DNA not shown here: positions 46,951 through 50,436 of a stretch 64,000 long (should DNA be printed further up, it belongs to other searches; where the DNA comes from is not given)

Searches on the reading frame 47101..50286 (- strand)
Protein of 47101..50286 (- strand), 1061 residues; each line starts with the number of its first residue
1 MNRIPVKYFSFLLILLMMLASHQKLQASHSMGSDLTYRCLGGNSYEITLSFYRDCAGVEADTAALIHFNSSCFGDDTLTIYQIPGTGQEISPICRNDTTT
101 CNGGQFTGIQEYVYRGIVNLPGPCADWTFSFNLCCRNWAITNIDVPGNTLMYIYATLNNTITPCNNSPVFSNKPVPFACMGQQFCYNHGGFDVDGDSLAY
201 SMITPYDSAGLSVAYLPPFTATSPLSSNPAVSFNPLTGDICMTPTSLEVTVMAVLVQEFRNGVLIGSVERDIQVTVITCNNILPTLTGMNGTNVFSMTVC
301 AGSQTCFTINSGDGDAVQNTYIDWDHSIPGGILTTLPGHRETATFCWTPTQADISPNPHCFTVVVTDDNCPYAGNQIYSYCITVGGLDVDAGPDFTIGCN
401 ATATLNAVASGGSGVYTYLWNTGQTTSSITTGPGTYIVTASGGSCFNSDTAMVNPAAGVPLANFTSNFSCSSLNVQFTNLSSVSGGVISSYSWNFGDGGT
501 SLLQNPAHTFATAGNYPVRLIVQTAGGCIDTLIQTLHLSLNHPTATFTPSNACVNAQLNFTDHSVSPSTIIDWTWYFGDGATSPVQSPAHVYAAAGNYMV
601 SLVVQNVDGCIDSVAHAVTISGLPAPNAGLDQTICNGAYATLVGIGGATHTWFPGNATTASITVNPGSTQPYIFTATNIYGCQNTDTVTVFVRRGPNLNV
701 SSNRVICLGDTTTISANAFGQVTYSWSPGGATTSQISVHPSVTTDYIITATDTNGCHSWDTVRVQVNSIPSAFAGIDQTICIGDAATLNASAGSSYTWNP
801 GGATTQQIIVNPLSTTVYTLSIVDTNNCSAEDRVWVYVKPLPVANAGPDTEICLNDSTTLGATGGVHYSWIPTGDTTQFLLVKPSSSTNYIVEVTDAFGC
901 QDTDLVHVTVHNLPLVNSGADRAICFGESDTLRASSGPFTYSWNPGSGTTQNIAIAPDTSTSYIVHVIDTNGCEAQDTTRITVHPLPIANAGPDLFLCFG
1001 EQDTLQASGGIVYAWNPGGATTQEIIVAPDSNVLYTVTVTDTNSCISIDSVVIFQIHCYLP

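Call 78: search_protein_families(library=pfam, proteins=[window:47101-50286:-])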
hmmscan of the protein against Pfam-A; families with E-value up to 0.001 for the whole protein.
window:47101-50286:- (1061 aa): 5 families
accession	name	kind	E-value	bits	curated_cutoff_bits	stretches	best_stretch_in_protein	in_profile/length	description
PF18911.6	PKD_4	-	1.4e-32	112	27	2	468-531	13-77/85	PKD domain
PF00801.26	PKD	-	2.8e-19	69.3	23.5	2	547-609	4-70/80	PKD domain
PF19081.6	Ig_7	-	3.4e-09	37.3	27.3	0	920-984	8-81/84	Ig-like domain CHU_C associated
PF22352.2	K319L-like_PKD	-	0.0001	22.6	27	0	391-431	1-44/84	K319L-like, PKD domain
PF13573.12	SprB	-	0.00044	20.3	28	1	400-425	12-37/37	SprB repeat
